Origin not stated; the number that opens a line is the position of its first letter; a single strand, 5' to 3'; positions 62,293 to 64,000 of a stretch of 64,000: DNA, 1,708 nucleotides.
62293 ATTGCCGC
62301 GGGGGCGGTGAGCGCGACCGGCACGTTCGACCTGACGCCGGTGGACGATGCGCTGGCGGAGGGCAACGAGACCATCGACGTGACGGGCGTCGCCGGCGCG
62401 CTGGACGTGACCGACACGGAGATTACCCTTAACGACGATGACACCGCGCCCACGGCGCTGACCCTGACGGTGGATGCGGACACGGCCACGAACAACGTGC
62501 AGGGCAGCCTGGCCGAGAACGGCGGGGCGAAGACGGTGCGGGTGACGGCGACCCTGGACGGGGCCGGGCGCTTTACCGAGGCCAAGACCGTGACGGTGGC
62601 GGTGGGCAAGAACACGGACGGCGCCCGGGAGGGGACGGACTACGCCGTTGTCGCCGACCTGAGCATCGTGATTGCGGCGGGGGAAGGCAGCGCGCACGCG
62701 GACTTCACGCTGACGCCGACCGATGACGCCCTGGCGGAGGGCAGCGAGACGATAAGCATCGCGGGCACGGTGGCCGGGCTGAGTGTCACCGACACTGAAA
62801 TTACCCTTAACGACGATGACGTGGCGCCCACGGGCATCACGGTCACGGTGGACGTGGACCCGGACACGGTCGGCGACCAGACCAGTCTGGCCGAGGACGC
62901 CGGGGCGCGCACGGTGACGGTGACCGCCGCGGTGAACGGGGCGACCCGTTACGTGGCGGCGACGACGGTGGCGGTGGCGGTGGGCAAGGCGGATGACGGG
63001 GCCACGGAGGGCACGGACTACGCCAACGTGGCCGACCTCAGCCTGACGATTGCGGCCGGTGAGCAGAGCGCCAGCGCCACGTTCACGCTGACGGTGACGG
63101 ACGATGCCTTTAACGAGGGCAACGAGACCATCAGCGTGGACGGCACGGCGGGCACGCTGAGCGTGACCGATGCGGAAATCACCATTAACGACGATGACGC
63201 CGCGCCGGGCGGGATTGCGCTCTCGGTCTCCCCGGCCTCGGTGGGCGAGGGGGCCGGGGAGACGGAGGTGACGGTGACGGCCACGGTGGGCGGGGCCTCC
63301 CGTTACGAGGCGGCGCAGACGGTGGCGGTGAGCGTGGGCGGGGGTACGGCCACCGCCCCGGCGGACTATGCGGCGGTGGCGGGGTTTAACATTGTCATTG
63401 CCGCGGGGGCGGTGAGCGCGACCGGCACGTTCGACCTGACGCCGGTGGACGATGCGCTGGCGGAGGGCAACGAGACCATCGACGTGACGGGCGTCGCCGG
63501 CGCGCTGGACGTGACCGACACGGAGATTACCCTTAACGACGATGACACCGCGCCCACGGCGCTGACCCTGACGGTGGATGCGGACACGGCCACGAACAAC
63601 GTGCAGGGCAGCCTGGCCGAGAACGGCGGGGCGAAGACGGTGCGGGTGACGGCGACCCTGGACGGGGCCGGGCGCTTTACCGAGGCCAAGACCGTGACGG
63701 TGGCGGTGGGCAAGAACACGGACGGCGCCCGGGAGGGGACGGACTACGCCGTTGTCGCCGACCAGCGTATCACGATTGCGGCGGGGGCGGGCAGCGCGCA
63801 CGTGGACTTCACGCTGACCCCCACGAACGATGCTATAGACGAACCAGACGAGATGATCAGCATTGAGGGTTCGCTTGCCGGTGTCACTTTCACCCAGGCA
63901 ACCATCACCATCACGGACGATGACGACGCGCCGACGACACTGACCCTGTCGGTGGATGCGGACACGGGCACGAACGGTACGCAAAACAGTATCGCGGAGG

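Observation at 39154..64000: Giant plus-strand Calx-beta-repeat gene missed by the ORF track, which shows a spurious 5,830-aa antisense ORF instead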

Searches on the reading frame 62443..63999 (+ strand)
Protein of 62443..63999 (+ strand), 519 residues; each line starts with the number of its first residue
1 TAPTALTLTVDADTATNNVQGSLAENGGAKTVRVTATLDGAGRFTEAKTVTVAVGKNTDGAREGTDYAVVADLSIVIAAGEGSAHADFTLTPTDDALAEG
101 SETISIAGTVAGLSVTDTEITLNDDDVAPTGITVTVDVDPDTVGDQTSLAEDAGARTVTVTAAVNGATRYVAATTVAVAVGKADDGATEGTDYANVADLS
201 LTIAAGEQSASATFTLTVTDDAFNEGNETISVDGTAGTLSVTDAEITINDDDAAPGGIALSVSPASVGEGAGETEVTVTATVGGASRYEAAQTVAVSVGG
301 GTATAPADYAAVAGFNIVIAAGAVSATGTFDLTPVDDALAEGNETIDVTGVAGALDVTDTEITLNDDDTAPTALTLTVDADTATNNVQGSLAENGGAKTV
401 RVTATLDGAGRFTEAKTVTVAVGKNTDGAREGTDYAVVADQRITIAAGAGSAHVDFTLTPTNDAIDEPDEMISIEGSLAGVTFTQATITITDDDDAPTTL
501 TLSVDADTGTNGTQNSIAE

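Call 68: find_related_loci(query=window:62443-63999:+, collection=genome_contigs, flank=10000)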
Query window:62443-63999:+ (519 aa) in genome_contigs; peptide patterns used: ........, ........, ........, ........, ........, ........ (x = any residue, [..] = any of these).
155 stretches matched a pattern; 24 encode a relative of the query (tblastn E <= 1e-3); 22 distinct loci.
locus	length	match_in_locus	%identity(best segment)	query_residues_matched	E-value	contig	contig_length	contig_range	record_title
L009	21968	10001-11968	59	2-519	3e-164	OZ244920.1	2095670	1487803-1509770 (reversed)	MAG: Thermodesulfobacteriota bacterium isolate b9bca27b-65d2-4e2f-9395-4ed0975bd336 genome assembly, chromosome: 1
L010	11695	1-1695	57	2-519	9e-157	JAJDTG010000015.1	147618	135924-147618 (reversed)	MAG: Candidatus Dadabacteria bacterium isolate jk18x11bins.6 k141_277230, whole genome shotgun sequence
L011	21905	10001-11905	53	2-519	5e-146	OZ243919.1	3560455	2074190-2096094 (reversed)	MAG: Candidatus Poriferihabitaceae bacterium isolate 75f4b4a7-f1bb-4b7d-85a7-18f67abaf53b genome assembly, chromosome: 1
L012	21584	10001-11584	54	2-519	8e-146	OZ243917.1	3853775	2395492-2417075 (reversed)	MAG: Alphaproteobacteria bacterium isolate 02e1f9bb-dbd4-4ed1-82e0-245be44422fa genome assembly, chromosome: 1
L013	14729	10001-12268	53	2-519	2e-137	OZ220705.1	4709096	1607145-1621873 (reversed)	MAG: Alphaproteobacteria bacterium isolate 2b4cf96f-57fc-4783-9a40-8293addbc307 genome assembly, chromosome: 1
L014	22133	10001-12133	50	2-508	5e-103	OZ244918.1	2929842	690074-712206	MAG: Candidatus Poriferisocius sp. isolate 059c7ca3-f08e-4c66-a120-614690c839ce genome assembly, chromosome: 1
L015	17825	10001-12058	38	21-508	8e-69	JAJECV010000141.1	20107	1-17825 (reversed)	MAG: Rhodothermales bacterium isolate jk18xAbins.42 k141_1566518, whole genome shotgun sequence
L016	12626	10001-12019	59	2-519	8e-56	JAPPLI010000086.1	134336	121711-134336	MAG: Gammaproteobacteria bacterium isolate RHO3_bin_19 NODE_297_length_134336_cov_59.557153, whole genome shotgun sequen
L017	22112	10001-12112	36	3-514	1e-63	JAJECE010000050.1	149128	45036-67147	MAG: Rhodothermales bacterium isolate jk18x9bins.87 k141_273685, whole genome shotgun sequence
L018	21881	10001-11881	37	1-512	6e-51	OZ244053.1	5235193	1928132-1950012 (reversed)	MAG: Terriglobia bacterium isolate c15e5db1-7159-4592-9896-25da90492a0a genome assembly, chromosome: 1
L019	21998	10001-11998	39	22-504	4e-48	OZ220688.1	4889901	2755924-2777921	MAG: Thermoanaerobaculia bacterium isolate 17c936d4-adfa-4882-ba3e-7fd0bc385902 genome assembly, chromosome: 1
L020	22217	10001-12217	36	4-476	1e-37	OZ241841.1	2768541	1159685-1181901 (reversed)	MAG: Candidatus Spongiisociaceae bacterium isolate 826e3823-372f-4ba5-9009-4010fb4b1b28 genome assembly, chromosome: 1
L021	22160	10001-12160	44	3-508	9e-75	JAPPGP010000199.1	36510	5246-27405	MAG: Defluviicoccus sp. isolate RHO1_bin_59 NODE_2178_length_36510_cov_32.055987, whole genome shotgun sequence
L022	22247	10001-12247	31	1-506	6e-34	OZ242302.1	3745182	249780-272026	MAG: Rhodothermales bacterium isolate 073f09b9-7bb2-4d87-bfd8-7931eea96a09 genome assembly, chromosome: 1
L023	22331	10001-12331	34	3-494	4e-34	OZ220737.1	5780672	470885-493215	MAG: Pseudomonadales bacterium isolate 93f608da-4359-4028-81e3-666eefb89598 genome assembly, chromosome: 1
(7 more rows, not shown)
